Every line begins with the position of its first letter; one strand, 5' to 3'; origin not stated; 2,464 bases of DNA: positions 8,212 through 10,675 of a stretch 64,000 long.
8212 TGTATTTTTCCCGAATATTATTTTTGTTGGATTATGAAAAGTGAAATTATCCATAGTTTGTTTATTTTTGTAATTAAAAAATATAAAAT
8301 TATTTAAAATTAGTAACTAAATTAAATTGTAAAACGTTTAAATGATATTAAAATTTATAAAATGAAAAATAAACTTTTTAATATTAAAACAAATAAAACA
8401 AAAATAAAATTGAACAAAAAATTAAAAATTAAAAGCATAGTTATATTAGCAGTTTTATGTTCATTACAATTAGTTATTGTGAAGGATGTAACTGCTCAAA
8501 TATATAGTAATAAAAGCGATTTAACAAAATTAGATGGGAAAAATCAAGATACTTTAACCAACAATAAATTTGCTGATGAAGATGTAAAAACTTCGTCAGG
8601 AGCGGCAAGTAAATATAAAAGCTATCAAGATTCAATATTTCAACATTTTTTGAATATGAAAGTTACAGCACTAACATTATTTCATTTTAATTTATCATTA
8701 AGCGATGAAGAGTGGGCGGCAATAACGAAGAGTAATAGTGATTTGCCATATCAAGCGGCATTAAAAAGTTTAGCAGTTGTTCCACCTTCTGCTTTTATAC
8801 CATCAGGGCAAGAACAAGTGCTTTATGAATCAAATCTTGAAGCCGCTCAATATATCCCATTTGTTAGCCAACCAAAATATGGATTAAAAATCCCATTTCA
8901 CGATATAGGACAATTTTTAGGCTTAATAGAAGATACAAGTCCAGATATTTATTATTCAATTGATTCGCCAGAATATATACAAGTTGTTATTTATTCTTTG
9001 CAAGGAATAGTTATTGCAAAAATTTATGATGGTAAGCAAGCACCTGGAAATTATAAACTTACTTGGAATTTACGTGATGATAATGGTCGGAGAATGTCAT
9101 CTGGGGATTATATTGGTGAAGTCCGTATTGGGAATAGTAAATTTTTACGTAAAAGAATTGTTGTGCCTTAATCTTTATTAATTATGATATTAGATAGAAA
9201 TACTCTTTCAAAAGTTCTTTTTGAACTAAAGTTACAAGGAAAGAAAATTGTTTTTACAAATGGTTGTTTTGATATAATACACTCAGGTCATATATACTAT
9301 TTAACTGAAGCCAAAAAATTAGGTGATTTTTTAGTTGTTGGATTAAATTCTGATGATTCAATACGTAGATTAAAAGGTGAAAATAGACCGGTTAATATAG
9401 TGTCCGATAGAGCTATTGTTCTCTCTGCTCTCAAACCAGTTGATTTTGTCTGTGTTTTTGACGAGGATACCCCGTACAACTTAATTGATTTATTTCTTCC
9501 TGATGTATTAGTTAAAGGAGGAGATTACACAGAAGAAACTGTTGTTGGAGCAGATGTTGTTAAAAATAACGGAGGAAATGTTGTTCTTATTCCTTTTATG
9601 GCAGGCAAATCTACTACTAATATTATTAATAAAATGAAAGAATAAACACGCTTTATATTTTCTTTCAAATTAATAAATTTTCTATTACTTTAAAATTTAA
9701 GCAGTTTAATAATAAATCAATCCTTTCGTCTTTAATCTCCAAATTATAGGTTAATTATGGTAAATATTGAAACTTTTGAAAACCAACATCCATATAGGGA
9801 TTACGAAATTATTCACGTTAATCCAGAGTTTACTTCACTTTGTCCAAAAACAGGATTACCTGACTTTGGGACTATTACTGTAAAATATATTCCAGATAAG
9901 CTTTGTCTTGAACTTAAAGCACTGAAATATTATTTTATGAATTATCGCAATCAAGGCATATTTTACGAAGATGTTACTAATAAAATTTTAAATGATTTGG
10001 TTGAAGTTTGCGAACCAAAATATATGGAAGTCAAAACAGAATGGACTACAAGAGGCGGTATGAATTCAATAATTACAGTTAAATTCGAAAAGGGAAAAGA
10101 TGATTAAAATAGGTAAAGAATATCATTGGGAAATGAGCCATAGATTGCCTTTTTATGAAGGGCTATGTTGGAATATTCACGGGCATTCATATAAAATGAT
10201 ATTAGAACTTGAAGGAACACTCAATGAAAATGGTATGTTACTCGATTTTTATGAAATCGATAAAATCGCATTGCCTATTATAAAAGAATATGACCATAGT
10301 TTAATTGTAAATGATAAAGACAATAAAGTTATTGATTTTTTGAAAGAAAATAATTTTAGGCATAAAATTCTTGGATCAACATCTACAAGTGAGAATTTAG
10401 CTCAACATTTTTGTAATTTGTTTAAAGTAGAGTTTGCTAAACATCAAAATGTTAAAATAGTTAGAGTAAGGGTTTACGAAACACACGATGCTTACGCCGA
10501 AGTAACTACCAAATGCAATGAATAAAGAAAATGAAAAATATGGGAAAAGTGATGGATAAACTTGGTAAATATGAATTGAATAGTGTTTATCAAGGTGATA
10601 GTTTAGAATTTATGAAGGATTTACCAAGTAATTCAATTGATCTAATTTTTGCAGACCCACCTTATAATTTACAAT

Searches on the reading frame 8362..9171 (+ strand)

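Call 3: search_protein_families(library=pfam, proteins=[window:8362-9171:+])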
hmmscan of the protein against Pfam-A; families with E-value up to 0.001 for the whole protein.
window:8362-9171:+ (269 aa): 1 family
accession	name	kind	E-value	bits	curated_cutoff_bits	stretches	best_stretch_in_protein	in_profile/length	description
PF13860.13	FlgD_ig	-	5.5e-06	26.7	27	1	206-250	25-69/79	FlgD Ig-like domain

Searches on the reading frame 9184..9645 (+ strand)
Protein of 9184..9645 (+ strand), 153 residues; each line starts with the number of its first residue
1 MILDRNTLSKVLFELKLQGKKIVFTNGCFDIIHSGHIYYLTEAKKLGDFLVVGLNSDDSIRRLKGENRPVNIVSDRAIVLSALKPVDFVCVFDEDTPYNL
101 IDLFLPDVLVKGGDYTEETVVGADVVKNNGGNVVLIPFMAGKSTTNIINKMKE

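Call 3: search_protein_families(library=pfam, proteins=[window:9184-9645:+])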
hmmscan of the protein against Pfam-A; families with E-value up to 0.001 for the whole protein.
window:9184-9645:+ (153 aa): 1 family
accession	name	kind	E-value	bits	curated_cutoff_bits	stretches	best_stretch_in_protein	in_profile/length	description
PF01467.32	CTP_transf_like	-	3.3e-16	60.1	21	1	24-130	1-106/133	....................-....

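Call 4: search_protein_families(library=ncbifam, proteins=[window:9184-9645:+])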
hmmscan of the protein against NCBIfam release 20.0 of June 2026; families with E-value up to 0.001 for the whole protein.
window:9184-9645:+ (153 aa): 7 families
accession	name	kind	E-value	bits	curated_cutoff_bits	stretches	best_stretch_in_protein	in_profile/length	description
TIGR02199.1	rfaE_dom_II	equivalog_domain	2.2e-63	212.4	181.5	1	14-152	5-143/144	D-glycero-beta-D-manno-heptose 1-phosphate adenylyltransferase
NF008454.0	PRK11316.1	equivalog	1.5e-59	201.9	521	1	3-152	323-472/475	bifunctional D-glycero-beta-D-manno-heptose-7-phosphate kinase/D-glycero-beta-D-manno-heptose 1-phosphate adenylyltransferase HldE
TIGR00125.1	cyt_tran_rel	domain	2e-15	56.7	27.7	1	22-87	1-63/65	adenylyltransferase/cytidyltransferase family protein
TIGR01518.1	g3p_cytidyltrns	equivalog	3.8e-12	46.4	165.4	1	23-150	1-124/125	glycerol-3-phosphate cytidylyltransferase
NF001985.0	PRK00777.1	subfamily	2.5e-08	34.1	104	1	23-80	7-62/157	pantetheine-phosphate adenylyltransferase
NF002250.0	PRK01170.1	subfamily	7.9e-06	25.6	489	1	22-65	2-45/322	bifunctional pantetheine-phosphate adenylyltransferase/NTP phosphatase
NF041124.1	CoaD_Thcocales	equivalog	9e-05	22.4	290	1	22-62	6-46/156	phosphopantetheine adenylyltransferase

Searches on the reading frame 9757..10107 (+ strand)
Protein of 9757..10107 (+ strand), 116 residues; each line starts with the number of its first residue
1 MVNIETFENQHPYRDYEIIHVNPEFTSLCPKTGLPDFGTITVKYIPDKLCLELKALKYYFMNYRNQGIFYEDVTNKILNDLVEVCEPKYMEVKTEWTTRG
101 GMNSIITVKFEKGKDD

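Call 3: search_protein_families(library=pfam, proteins=[window:9757-10107:+])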
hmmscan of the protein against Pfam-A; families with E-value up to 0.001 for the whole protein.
window:9757-10107:+ (116 aa): 2 families
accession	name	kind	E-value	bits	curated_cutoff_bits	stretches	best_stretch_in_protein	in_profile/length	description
PF14489.11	QueF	-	1.5e-29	102.5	27.3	1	35-112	1-78/81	QueF-like protein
PF01227.27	GTP_cyclohydroI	-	5.3e-05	23.2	27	1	15-95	57-137/179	GTP cyclohydrolase I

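Call 4: search_protein_families(library=ncbifam, proteins=[window:9757-10107:+])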
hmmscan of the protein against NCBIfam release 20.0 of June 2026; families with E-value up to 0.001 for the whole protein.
window:9757-10107:+ (116 aa): 4 families
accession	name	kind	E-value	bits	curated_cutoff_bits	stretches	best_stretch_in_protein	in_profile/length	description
TIGR03139.1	QueF-II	equivalog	6.5e-48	161.4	86.9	1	4-112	6-114/115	preQ(1) synthase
TIGR03138.1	QueF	equivalog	2.6e-13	50.2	293.45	1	27-103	180-254/275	NADPH-dependent 7-cyano-7-deazaguanine reductase QueF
TIGR00063.1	folE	equivalog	3.4e-05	23.5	181.6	1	17-95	58-137/180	GTP cyclohydrolase I FolE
NF006825.1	PRK09347.1-2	subfamily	8e-05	22.2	174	1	8-94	52-136/179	GTP cyclohydrolase I FolE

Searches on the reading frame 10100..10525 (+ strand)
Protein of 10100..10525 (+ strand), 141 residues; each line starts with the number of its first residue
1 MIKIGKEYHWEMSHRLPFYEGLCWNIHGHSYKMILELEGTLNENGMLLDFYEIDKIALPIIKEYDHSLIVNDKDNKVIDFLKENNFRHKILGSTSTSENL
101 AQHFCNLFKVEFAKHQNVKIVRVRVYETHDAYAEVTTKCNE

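Call 3: search_protein_families(library=pfam, proteins=[window:10100-10525:+])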
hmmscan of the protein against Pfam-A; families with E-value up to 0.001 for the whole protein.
window:10100-10525:+ (141 aa): 1 family
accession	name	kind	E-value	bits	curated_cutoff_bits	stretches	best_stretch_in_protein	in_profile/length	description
PF01242.24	PTPS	-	2.1e-28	99.1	22.4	1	4-136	2-119/121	6-pyruvoyl tetrahydropterin synthase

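Call 4: search_protein_families(library=ncbifam, proteins=[window:10100-10525:+])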
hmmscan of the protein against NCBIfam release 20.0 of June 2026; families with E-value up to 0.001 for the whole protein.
window:10100-10525:+ (141 aa): 2 families
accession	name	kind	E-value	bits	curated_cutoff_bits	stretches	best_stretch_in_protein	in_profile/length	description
TIGR03367.1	queuosine_QueD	equivalog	7.7e-21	74.3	89.25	1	4-106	2-88/92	6-carboxytetrahydropterin synthase QueD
TIGR00039.1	6PTHBS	subfamily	1.3e-17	64.2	125.5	1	1-132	1-116/124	6-pyruvoyl tetrahydropterin synthase/6-carboxytetrahydropterin synthase family protein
